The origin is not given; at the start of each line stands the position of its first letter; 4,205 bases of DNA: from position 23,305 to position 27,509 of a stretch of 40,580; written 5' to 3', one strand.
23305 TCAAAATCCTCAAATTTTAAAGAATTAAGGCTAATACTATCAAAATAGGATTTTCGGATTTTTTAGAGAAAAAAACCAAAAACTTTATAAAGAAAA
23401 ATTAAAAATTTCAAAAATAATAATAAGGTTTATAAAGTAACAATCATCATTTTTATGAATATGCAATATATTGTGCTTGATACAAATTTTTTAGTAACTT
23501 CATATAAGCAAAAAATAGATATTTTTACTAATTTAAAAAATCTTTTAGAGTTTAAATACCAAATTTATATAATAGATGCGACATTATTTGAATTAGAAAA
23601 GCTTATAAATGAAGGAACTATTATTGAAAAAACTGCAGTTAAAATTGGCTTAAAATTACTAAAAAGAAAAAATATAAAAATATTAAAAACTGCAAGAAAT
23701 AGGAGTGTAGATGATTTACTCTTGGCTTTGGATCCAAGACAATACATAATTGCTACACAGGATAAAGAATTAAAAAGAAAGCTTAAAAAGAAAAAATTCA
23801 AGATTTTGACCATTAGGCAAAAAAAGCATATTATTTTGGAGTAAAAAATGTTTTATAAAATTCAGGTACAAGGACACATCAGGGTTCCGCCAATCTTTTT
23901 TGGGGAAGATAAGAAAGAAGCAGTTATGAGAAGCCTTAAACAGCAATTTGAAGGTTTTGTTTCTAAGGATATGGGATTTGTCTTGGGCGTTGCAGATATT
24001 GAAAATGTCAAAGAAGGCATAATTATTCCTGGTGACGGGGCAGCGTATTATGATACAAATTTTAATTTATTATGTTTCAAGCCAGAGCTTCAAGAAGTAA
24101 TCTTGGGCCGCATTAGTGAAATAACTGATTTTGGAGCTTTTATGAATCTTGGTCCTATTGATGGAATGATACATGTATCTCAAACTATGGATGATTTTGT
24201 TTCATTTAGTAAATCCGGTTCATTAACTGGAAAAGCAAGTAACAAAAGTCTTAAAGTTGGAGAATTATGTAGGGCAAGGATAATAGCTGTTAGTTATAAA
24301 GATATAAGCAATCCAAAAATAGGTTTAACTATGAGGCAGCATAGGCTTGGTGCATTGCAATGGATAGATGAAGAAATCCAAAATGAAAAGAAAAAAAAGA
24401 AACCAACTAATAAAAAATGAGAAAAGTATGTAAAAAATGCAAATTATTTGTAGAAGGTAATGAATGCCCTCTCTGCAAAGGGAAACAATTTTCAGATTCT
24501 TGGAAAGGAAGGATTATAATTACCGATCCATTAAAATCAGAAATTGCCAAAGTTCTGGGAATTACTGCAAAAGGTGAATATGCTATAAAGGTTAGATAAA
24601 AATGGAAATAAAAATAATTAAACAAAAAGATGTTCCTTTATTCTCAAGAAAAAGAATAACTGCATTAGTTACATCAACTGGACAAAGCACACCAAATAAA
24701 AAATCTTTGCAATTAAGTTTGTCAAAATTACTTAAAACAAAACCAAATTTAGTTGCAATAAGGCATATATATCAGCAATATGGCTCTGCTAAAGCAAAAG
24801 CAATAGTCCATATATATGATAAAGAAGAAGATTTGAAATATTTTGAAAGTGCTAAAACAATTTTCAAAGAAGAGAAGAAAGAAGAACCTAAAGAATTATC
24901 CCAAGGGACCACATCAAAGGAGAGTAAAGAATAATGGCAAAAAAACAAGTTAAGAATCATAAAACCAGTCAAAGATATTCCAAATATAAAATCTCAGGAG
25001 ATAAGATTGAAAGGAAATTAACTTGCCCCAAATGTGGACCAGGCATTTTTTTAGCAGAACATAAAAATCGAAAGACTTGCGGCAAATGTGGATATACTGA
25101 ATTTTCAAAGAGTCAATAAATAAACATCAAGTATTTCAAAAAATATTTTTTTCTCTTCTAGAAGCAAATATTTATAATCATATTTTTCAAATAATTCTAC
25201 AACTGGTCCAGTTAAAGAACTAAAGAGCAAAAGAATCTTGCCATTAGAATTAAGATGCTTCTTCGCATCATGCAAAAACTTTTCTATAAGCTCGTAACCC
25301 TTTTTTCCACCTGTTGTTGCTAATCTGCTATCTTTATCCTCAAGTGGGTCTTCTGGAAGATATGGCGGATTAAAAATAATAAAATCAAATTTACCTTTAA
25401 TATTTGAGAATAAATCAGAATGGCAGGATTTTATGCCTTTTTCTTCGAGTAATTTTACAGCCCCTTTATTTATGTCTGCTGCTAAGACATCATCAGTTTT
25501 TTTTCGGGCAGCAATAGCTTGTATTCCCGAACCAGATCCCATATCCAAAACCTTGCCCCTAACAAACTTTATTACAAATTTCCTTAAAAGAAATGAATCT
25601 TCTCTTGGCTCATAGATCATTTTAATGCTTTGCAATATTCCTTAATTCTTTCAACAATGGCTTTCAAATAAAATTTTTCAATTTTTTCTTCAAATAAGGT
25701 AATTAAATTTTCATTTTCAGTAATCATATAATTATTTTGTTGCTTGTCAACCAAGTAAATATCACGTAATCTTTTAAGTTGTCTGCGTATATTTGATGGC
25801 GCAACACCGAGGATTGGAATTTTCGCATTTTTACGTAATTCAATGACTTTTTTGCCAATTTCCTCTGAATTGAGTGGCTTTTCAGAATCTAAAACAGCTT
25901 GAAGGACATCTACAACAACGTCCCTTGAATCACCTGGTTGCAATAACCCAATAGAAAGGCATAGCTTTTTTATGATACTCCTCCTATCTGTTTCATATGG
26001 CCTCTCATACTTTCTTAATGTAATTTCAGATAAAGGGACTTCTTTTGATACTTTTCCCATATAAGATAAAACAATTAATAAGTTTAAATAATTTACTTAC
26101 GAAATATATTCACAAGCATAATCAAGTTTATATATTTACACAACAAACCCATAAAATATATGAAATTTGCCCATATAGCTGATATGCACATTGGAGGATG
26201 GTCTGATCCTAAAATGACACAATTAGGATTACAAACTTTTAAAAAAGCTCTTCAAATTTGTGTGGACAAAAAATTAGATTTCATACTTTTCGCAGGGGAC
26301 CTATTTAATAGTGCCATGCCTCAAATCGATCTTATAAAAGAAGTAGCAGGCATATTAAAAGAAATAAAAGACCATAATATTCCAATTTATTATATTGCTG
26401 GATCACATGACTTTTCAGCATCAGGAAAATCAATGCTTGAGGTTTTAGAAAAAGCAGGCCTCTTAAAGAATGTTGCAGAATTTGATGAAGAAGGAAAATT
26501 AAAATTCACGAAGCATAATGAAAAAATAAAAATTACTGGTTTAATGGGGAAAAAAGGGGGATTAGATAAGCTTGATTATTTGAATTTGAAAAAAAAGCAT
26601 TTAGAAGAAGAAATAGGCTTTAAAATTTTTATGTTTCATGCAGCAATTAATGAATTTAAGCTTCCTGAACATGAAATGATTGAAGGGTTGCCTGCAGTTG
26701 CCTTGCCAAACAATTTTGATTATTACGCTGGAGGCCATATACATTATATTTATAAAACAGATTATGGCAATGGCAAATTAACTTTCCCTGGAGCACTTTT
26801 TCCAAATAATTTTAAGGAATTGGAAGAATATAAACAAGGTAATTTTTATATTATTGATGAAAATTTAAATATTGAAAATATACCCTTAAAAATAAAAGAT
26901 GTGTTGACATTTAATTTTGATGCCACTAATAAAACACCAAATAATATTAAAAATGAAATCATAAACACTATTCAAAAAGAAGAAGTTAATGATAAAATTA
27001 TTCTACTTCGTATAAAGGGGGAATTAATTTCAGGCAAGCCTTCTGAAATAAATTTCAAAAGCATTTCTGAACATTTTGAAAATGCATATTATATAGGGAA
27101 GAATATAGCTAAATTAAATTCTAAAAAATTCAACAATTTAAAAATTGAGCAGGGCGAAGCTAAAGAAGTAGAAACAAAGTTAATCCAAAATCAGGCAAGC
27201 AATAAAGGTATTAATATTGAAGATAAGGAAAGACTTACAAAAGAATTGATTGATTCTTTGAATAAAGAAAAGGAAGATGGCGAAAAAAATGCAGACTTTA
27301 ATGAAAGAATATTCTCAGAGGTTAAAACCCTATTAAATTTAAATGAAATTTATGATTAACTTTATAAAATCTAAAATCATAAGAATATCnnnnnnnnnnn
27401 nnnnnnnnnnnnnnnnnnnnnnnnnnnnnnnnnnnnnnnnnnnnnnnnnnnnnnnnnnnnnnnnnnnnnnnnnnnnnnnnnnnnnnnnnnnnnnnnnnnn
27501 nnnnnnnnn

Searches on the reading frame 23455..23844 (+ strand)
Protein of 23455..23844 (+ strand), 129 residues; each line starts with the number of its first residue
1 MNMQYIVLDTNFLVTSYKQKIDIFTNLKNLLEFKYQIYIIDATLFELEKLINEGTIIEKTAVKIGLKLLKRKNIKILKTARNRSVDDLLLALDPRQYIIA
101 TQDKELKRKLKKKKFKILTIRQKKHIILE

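Call 26: search_protein_families(library=pfam, proteins=[window:23455-23844:+], max_evalue=0.001)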
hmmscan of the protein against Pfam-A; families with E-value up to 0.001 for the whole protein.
window:23455-23844:+ (129 aa): 2 families
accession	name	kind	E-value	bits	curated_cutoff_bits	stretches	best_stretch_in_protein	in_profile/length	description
PF18477.7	PIN_9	-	5e-18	65.9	26.3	1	6-123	1-116/116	PIN like domain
PF04900.18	Fcf1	-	9.3e-05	23.1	21.4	1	31-127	3-96/99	Fcf1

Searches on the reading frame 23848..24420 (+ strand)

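Call 26: search_protein_families(library=pfam, proteins=[window:23848-24420:+], max_evalue=0.001)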
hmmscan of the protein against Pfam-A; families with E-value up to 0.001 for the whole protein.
window:23848-24420:+ (190 aa): 2 families
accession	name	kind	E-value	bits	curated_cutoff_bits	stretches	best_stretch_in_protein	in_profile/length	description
PF03876.22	SHS2_Rpb7-N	-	4.5e-15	55.9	24.8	1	9-64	2-57/57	SHS2 domain found in N terminus of Rpb7p/Rpc25p/MJ0397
PF00575.29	S1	-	1.8e-09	38.3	22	1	78-150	1-64/74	S1 RNA binding domain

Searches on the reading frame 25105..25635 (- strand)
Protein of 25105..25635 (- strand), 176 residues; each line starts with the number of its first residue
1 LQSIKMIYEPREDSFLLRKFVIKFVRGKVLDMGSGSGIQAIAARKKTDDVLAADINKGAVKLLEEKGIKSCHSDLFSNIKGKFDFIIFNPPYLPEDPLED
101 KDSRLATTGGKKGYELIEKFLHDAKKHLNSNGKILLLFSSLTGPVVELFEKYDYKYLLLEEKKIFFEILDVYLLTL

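Call 26: search_protein_families(library=pfam, proteins=[window:25105-25635:-], max_evalue=0.001)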
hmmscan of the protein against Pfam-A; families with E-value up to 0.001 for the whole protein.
window:25105-25635:- (176 aa): 6 families
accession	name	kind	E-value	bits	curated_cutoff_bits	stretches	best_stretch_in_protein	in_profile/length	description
PF05175.20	MTS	-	1.7e-14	54.3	23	1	15-140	22-142/170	Methyltransferase small domain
PF07669.17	Eco57I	-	5.9e-07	30.2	25.3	1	61-139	49-135/171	Eco57I restriction-modification methylase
PF13489.12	Methyltransf_23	-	2.1e-05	24.7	27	1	22-89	19-88/164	Methyltransferase domain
PF06325.19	PrmA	-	4.9e-05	23.4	22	1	28-63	164-200/296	Ribosomal protein L11 methyltransferase (PrmA)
PF10354.15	BMT5-like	-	0.00048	20.9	24.7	1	76-139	71-128/168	rRNA (uridine-N3-)-methyltransferase BTM5-like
PF13649.12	Methyltransf_25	-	0.0006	20.9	27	0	29-88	1-70/97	Methyltransferase domain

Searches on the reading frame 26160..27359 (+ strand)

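Call 27: search_protein_families(library=pfam, proteins=[window:26160-27359:+], max_evalue=0.001)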
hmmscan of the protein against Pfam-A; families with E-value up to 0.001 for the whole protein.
window:26160-27359:+ (399 aa): 2 families
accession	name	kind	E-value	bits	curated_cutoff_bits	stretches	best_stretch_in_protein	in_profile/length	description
PF00149.33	Metallophos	-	1.1e-14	55.7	21.5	1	1-195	1-189/191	Calcineurin-like phosphoesterase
PF12850.12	Metallophos_2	-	3.4e-06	27.6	27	1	1-220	1-142/154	Calcineurin-like phosphoesterase superfamily domain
